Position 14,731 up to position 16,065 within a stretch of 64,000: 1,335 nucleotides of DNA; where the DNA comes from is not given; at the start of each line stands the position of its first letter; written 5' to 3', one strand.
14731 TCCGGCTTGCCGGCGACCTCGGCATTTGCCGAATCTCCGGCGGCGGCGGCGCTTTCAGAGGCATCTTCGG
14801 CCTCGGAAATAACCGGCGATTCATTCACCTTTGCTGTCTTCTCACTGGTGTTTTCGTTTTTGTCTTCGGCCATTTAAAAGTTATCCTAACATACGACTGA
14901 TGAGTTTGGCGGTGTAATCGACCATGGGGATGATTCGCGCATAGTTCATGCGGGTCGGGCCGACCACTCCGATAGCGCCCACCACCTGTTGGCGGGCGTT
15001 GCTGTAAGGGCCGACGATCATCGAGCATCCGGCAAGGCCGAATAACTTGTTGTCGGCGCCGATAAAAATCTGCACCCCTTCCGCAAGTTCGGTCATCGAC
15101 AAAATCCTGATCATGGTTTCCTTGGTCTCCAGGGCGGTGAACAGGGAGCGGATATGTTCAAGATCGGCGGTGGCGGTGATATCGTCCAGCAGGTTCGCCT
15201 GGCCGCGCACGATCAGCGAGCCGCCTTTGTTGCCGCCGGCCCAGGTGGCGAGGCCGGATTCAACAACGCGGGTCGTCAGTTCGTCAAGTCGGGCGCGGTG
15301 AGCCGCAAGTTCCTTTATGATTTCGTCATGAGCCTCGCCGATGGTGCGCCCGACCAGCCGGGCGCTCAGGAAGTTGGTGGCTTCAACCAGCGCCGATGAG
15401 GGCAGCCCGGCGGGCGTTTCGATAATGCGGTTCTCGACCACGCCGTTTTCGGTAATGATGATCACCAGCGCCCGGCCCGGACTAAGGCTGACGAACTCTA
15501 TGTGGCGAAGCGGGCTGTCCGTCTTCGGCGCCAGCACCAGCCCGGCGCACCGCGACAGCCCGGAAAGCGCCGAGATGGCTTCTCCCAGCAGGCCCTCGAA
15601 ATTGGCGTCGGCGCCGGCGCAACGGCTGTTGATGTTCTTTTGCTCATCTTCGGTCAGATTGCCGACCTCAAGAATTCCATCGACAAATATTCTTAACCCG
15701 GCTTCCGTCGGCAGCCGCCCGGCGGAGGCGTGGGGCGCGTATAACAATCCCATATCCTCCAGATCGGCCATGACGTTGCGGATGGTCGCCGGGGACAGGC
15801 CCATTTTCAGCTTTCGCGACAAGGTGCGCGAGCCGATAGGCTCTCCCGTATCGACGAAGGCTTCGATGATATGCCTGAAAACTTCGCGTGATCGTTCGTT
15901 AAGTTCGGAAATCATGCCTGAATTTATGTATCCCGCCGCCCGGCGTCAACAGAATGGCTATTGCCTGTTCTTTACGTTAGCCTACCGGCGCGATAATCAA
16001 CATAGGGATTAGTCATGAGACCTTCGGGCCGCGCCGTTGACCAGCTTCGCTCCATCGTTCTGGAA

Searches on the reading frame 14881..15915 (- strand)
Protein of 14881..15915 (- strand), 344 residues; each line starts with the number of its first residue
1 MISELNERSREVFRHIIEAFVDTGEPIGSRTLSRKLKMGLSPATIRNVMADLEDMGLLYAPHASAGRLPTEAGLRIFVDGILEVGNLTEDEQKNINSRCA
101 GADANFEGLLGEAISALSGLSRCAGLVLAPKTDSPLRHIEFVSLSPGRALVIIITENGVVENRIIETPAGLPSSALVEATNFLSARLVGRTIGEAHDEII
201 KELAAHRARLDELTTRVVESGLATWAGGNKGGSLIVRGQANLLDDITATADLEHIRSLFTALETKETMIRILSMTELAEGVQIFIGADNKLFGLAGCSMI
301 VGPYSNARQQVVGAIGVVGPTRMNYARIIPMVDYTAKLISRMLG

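Call 25: find_encoding_contigs(protein=window:14881-15915:-, flank=10000, max_places=1)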
Protein window:14881-15915:- (344 aa): 12 contigs read that carry it; 1 place shown.
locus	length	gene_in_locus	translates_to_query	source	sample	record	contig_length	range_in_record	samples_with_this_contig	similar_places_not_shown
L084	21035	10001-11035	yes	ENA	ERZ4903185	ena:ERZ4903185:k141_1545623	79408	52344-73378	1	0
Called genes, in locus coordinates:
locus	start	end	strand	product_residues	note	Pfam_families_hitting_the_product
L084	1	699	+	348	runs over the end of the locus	PF00814:TsaD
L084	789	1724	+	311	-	PF01210:NAD_Gly3P_dh_N, PF07479:NAD_Gly3P_dh_C, PF20618:GPD_NAD_C_bact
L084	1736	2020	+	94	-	PF03795:YCII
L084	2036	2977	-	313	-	PF02951:GSH-S_N, PF02955:GSH-S_ATP, PF08443:RimK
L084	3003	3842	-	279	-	PF13369:Transglut_core2, PF13371:TPR_9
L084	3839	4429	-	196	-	PF04972:BON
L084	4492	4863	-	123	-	PF02021:UPF0102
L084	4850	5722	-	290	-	PF00590:TP_methylase, PF23016:RsmI_C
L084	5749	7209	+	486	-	PF04348:LppC, PF13458:Peripla_BP_6, PF01094:ANF_receptor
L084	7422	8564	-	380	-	PF04055:Radical_SAM, PF06969:HemN_C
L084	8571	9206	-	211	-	PF01725:Ham1p_like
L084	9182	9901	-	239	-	PF01138:RNase_PH, PF03725:RNase_PH_C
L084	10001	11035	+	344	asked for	PF01628:HrcA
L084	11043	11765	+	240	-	PF01025:GrpE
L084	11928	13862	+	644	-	PF00012:HSP70, PF06723:MreB_Mbl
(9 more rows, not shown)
